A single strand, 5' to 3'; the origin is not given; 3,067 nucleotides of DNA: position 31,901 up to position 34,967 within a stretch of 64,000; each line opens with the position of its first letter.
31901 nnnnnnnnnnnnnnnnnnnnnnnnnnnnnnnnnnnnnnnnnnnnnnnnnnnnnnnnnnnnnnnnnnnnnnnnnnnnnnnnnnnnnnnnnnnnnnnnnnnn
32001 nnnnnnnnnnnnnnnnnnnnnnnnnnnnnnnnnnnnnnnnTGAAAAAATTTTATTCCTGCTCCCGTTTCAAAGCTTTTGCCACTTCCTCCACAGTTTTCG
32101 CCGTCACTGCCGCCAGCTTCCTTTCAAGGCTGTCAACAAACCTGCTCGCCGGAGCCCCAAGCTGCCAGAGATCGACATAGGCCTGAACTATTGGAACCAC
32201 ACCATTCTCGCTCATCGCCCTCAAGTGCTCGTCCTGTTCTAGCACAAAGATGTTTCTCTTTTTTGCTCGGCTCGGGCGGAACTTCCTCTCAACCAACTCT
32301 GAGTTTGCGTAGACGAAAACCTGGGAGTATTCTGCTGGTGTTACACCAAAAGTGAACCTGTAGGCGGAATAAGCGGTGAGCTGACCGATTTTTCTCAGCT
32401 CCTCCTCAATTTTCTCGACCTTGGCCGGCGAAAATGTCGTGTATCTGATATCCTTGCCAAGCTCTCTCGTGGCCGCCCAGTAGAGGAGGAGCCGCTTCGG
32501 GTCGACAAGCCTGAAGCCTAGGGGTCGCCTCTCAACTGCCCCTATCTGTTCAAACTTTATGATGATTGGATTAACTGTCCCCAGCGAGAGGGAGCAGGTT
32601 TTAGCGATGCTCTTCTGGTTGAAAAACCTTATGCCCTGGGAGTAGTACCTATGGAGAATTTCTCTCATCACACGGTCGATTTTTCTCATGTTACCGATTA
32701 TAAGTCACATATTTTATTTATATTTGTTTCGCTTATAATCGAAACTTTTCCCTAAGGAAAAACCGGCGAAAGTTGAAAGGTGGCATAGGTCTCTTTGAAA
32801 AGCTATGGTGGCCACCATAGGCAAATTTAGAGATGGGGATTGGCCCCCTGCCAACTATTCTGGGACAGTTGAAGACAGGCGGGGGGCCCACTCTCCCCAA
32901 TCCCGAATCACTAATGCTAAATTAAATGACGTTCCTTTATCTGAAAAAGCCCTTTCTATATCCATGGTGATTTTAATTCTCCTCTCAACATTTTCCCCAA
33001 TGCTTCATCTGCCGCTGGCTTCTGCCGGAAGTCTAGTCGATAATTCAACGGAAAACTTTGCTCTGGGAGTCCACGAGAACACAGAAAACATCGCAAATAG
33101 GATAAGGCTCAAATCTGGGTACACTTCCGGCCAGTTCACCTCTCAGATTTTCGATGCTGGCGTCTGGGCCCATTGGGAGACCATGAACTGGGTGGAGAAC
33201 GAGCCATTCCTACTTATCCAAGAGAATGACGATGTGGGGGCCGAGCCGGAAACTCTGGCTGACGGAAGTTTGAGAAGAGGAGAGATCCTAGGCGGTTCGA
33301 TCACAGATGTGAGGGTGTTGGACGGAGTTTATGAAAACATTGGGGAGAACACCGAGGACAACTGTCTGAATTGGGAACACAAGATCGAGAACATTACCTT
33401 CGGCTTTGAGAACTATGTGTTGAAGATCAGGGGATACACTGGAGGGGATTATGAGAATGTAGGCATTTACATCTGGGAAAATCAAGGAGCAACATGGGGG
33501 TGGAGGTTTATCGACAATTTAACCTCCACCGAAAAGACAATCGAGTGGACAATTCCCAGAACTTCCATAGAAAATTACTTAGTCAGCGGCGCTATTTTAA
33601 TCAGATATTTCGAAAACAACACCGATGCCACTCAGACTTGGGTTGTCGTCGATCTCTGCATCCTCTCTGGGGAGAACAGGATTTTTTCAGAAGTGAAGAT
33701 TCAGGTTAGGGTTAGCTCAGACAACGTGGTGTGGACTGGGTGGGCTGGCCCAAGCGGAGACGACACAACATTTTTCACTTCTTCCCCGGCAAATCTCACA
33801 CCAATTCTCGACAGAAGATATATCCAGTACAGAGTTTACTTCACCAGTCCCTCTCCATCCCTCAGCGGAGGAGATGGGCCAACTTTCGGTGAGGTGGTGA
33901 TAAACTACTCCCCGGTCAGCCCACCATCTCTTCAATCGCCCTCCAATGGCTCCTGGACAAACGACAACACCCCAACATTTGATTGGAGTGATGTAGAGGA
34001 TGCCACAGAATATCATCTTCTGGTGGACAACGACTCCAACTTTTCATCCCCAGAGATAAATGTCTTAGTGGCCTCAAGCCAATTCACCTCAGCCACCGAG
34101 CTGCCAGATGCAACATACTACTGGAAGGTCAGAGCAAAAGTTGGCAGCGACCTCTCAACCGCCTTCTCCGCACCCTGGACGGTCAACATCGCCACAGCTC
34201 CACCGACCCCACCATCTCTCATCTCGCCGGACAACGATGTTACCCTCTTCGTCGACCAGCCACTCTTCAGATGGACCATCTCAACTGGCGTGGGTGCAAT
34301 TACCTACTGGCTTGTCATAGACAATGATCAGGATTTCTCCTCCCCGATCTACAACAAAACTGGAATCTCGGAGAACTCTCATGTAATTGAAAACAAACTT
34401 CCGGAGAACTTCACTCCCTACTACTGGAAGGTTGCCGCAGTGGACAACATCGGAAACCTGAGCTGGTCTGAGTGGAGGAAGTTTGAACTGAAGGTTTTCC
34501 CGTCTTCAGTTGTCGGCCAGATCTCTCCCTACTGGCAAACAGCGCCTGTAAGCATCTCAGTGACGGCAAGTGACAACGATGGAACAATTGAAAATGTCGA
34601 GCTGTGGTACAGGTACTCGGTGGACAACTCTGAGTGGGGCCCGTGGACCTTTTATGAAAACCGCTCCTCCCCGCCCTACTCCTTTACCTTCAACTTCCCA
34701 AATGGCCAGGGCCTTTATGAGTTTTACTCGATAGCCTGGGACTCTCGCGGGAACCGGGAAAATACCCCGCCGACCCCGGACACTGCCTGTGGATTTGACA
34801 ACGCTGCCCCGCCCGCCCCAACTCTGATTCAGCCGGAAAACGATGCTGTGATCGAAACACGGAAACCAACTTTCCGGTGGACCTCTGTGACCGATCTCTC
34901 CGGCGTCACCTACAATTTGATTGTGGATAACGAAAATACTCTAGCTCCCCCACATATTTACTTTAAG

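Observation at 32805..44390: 3,861-aa single-ORF surface protein with a modular Fn3 / Trp-repeat architecture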

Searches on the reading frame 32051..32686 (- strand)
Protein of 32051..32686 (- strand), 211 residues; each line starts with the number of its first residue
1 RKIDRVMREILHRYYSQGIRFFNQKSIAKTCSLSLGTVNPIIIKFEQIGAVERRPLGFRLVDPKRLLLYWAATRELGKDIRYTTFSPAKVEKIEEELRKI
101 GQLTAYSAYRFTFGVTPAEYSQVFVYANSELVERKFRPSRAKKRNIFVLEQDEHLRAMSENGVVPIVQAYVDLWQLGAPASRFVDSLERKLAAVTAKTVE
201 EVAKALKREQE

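Call 13: search_protein_families(library=pfam, proteins=[window:32051-32686:-], max_evalue=0.01)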
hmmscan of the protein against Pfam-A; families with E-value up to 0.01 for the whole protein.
window:32051-32686:- (211 aa): 2 families
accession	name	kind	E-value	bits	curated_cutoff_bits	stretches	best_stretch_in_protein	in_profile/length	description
PF13545.12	HTH_Crp_2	-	0.00058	20.2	27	1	5-66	2-67/70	Crp-like helix-turn-helix domain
PF01047.28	MarR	-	0.0071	16.7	24.6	0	23-55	19-51/59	MarR family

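Call 29: search_protein_families(library=ncbifam, proteins=[window:32051-32686:-], max_evalue=10)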
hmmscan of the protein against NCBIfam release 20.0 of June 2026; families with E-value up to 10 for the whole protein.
window:32051-32686:- (211 aa): 0 families

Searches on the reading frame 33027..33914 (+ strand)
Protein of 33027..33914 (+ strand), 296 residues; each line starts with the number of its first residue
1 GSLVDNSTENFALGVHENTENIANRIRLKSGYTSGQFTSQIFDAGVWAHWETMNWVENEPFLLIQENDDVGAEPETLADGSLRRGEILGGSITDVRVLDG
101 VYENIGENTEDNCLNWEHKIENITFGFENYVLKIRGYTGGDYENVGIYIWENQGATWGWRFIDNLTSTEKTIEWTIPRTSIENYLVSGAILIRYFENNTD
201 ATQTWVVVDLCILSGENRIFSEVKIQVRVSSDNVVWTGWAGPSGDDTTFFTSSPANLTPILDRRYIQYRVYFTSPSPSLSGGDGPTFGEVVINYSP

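Call 25: search_protein_families(library=pfam, proteins=[window:33027-33914:+], max_evalue=10)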
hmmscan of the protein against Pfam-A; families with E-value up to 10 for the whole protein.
window:33027-33914:+ (296 aa): 0 families

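Call 29: search_protein_families(library=ncbifam, proteins=[window:33027-33914:+], max_evalue=10)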
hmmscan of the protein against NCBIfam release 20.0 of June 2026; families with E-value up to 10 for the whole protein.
window:33027-33914:+ (296 aa): 0 families

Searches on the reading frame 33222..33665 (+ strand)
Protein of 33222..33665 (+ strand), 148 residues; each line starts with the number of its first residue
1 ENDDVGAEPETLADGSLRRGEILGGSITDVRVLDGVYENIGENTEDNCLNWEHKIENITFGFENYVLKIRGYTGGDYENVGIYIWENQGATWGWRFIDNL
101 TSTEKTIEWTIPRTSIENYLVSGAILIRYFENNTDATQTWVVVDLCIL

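Call 67: search_solved_structures(query=A4, max_evalue=10, show_alignments=1)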
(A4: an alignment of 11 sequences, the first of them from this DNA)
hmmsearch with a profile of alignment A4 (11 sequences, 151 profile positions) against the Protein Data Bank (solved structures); distinct sequences matched with E-value up to 10: 1.
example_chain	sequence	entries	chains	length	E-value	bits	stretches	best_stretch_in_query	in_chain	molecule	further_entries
3noy_A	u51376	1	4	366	0.12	15.5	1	18-76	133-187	4-hydroxy-3-methylbut-2-en-1-yl diphosphate synthase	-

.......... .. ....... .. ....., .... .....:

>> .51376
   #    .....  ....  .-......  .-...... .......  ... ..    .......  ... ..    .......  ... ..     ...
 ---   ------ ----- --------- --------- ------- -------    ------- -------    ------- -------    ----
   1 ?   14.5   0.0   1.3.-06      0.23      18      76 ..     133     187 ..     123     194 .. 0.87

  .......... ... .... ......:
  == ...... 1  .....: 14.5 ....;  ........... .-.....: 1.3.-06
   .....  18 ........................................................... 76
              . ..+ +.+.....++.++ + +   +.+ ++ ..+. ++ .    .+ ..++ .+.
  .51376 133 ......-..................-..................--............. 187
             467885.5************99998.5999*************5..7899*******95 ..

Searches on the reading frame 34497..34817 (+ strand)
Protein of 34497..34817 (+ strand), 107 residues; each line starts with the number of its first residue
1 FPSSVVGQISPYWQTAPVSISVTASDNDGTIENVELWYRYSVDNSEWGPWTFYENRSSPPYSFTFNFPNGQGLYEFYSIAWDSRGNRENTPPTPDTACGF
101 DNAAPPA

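Call 25: search_protein_families(library=pfam, proteins=[window:34497-34817:+], max_evalue=10)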
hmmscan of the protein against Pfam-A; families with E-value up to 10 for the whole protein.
window:34497-34817:+ (107 aa): 1 family
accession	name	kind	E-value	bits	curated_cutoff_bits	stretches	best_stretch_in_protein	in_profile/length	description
PF17957.7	Big_7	-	1.3e-06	29.4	24.1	1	14-69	16-60/70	Bacterial Ig domain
